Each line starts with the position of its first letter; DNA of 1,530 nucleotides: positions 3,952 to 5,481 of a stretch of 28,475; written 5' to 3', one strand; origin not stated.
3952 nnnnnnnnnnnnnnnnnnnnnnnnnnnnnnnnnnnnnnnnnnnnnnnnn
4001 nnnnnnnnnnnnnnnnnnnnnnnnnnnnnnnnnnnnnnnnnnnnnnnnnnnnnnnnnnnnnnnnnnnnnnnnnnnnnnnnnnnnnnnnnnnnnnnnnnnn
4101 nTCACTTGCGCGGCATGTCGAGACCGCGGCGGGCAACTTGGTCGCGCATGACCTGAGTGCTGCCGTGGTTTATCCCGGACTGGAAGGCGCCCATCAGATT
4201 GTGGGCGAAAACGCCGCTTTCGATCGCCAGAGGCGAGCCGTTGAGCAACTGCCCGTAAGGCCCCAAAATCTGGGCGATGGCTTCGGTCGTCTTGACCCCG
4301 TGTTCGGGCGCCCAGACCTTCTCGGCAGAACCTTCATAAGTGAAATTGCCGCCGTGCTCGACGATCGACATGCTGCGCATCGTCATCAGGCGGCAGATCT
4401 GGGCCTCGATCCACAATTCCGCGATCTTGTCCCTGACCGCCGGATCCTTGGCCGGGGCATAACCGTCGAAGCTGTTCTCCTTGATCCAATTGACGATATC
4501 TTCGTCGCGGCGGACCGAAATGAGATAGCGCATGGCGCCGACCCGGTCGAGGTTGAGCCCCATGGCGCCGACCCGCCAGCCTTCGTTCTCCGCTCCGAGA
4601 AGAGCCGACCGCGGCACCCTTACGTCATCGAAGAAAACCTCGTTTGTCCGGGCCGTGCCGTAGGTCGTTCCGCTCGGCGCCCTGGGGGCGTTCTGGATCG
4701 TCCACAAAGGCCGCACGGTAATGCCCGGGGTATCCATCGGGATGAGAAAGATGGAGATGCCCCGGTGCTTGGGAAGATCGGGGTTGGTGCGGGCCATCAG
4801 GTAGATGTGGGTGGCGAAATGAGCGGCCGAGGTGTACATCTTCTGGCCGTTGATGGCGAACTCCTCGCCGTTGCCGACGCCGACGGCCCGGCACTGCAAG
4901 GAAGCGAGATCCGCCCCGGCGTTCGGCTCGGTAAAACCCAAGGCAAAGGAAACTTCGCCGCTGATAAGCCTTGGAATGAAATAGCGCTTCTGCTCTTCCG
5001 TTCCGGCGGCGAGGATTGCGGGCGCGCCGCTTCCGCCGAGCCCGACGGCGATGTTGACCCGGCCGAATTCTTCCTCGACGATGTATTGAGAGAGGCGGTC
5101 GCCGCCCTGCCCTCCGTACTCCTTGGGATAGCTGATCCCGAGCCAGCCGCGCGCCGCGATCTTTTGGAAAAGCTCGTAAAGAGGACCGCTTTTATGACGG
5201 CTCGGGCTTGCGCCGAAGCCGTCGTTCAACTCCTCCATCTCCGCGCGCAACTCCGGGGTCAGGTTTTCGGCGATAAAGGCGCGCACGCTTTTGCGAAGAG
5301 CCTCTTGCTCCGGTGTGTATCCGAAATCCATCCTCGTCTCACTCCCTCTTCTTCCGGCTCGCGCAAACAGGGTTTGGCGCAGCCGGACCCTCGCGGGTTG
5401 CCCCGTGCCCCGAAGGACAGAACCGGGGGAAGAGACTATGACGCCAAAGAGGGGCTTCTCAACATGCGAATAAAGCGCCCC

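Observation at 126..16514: Uncharacterised CoA-dependent catabolic system, probably for a substituted dicarboxylate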

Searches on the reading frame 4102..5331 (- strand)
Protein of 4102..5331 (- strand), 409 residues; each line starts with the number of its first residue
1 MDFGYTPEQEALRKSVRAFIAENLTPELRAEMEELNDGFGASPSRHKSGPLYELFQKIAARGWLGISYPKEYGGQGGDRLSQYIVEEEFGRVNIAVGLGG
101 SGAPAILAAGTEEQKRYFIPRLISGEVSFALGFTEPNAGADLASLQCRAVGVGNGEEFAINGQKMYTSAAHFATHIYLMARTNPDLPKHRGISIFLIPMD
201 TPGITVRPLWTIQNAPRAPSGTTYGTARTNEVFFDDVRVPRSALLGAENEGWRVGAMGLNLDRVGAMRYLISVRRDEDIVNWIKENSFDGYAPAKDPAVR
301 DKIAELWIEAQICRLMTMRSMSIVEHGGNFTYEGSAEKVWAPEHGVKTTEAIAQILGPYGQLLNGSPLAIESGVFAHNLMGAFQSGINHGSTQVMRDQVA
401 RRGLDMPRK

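Call 3: search_protein_families(library=pfam, proteins=[window:4102-5331:-], max_evalue=0.001)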
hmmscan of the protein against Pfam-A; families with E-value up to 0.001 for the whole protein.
window:4102-5331:- (409 aa): 4 families
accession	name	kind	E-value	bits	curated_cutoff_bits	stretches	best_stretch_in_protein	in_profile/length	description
PF02771.21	Acyl-CoA_dh_N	-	1.2e-23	84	22.9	1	6-126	1-113/113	Acyl-CoA dehydrogenase, N-terminal domain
PF02770.24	Acyl-CoA_dh_M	-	5.4e-19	68.6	33.3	1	130-211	1-80/97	Acyl-CoA dehydrogenase, middle domain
PF00441.29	Acyl-CoA_dh_1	-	5.3e-17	62.8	22.4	1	249-403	1-149/150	Acyl-CoA dehydrogenase, C-terminal domain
PF11794.13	HpaB_N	-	0.00028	21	35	1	160-241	180-265/270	4-hydroxyphenylacetate 3-hydroxylase N terminal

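Call 9: search_protein_families(library=ncbifam, proteins=[window:4102-5331:-], max_evalue=0.00001)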
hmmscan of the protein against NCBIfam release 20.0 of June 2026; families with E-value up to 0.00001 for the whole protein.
window:4102-5331:- (409 aa): 18 families
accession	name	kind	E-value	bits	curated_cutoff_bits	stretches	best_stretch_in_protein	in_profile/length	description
TIGR03204.1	pimC_large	equivalog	2.5e-50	171.5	623.85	1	2-360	1-343/395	pimeloyl-CoA dehydrogenase large subunit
NF042972.1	AcrlCoAredClosAcrC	equivalog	5.7e-43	147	640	1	1-362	1-343/378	acryloyl-CoA reductase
TIGR03207.1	cyc_hxne_CoA_dh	equivalog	6.7e-34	117.2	575.35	1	53-402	36-370/372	cyclohexanecarboxyl-CoA dehydrogenase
NF045552.1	GlutCoADH_Des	equivalog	4.7e-32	111.6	470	1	1-361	1-345/387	glutaryl-CoA dehydrogenase Acd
NF045652.1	ProlPCPDhRedW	equivalog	7.5e-31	107.3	650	1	54-401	36-371/376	L-prolyl-[peptidyl-carrier protein] dehydrogenase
NF053553.1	prodigi_MBC_PigA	equivalog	1.7e-27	96.5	500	1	1-402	1-378/381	prodigiosin MBC biosynthesis dehydrogenase PigA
NF008997.0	PRK12341.1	equivalog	5.2e-25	88.3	537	1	1-357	1-338/382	acyl-CoA dehydrogenase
NF058590.1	AcCoDHFadEBacil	equivalog_domain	6.3e-24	84.4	600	1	5-320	21-316/586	acyl-CoA dehydrogenase FadE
NF043006.1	CyhCrbnylCoADH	equivalog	3.3e-23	82.3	650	1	60-362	46-342/380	cyclohexane-1-carbonyl-CoA dehydrogenase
NF042439.1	SulpropCoADesulf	equivalog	7.4e-23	80.9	600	1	52-406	27-373/379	3-sulfinopropanoyl-CoA desulfinase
NF002885.1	PRK03354.1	equivalog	2.9e-14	52.9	540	1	54-359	42-337/378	crotonobetainyl-CoA dehydrogenase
NF007000.1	PRK09463.1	subfamily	3e-14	52.3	600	1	53-207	77-248/726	acyl-CoA dehydrogenase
TIGR03203.1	pimD_small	equivalog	6.9e-13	48.4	652.7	1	48-210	36-199/378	pimeloyl-CoA dehydrogenase small subunit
NF009586.0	PRK13026.1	subfamily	3.4e-10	38.9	608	1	53-207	112-283/777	acyl-CoA dehydrogenase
NF052270.1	Staph_DH_FadE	equivalog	5.3e-10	38.6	600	1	100-207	111-213/400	acyl-CoA dehydrogenase FadE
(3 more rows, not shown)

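Call 22: search_solved_structures(query=window:4102-5331:-, max_evalue=1e-10)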
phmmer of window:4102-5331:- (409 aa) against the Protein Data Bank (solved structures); distinct sequences matched with E-value up to 1e-10: 82 (the best 60 are shown).
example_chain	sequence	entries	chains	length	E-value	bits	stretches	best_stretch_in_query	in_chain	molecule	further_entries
6wy8_B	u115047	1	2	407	3e-57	197.6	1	27-408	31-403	Acyl-CoA dehydrogenase domain protein Tcur3483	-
6wy9_A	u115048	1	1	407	3.8e-57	197.3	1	27-408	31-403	Acyl-CoA dehydrogenase domain protein Tcur3483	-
4x28_A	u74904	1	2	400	1.4e-54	188.8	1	3-408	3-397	Acyl-CoA dehydrogenase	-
5lnx_A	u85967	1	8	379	6.7e-38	133.9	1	6-362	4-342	Acyl-CoA dehydrogenase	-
5ol2_C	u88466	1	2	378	2e-37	132.3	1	52-361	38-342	Acyl-CoA dehydrogenase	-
7w0j_A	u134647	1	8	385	1.4e-34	123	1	6-362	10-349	Acyl-CoA dehydrogenase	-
8i4p_A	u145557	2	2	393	1.4e-34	122.9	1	6-362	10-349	Acyl-CoA dehydrogenase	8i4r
6fah_C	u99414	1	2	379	1.7e-32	116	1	7-362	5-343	Caffeyl-CoA reductase-Etf complex subunit CarC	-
4u83_A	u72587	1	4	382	3.4e-30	108.5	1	33-363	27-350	Acyl-CoA dehydrogenase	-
6es9_A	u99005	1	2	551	6.7e-30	107.5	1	53-370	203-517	Acyl-CoA dehydrogenase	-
3pfd_A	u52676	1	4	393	1.5e-29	106.3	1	53-361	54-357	Acyl-CoA dehydrogenase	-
2dvl_A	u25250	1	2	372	2.9e-29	105.4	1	55-361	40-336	Acyl-CoA dehydrogenase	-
7szv_A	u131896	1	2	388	4.2e-29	104.9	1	50-369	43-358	Acyl-CoA dehydrogenase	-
1ukw_A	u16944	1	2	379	5.2e-29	104.6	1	52-362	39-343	acyl-CoA dehydrogenase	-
4l1f_A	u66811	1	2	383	8.5e-29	103.9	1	53-364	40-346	Acyl-CoA dehydrogenase domain protein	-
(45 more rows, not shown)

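Call 38: search_solved_structures(query=window:4102-5331:-, max_evalue=1e-50, show_alignments=3)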
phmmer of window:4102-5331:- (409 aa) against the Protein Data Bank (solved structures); distinct sequences matched with E-value up to 1e-50: 3.
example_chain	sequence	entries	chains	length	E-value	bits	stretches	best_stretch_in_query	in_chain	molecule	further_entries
6wy8_B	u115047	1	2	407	3e-57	197.6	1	27-408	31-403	Acyl-CoA dehydrogenase domain protein Tcur3483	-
6wy9_A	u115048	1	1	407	3.8e-57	197.3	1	27-408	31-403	Acyl-CoA dehydrogenase domain protein Tcur3483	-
4x28_A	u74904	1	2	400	1.4e-54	188.8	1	3-408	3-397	Acyl-CoA dehydrogenase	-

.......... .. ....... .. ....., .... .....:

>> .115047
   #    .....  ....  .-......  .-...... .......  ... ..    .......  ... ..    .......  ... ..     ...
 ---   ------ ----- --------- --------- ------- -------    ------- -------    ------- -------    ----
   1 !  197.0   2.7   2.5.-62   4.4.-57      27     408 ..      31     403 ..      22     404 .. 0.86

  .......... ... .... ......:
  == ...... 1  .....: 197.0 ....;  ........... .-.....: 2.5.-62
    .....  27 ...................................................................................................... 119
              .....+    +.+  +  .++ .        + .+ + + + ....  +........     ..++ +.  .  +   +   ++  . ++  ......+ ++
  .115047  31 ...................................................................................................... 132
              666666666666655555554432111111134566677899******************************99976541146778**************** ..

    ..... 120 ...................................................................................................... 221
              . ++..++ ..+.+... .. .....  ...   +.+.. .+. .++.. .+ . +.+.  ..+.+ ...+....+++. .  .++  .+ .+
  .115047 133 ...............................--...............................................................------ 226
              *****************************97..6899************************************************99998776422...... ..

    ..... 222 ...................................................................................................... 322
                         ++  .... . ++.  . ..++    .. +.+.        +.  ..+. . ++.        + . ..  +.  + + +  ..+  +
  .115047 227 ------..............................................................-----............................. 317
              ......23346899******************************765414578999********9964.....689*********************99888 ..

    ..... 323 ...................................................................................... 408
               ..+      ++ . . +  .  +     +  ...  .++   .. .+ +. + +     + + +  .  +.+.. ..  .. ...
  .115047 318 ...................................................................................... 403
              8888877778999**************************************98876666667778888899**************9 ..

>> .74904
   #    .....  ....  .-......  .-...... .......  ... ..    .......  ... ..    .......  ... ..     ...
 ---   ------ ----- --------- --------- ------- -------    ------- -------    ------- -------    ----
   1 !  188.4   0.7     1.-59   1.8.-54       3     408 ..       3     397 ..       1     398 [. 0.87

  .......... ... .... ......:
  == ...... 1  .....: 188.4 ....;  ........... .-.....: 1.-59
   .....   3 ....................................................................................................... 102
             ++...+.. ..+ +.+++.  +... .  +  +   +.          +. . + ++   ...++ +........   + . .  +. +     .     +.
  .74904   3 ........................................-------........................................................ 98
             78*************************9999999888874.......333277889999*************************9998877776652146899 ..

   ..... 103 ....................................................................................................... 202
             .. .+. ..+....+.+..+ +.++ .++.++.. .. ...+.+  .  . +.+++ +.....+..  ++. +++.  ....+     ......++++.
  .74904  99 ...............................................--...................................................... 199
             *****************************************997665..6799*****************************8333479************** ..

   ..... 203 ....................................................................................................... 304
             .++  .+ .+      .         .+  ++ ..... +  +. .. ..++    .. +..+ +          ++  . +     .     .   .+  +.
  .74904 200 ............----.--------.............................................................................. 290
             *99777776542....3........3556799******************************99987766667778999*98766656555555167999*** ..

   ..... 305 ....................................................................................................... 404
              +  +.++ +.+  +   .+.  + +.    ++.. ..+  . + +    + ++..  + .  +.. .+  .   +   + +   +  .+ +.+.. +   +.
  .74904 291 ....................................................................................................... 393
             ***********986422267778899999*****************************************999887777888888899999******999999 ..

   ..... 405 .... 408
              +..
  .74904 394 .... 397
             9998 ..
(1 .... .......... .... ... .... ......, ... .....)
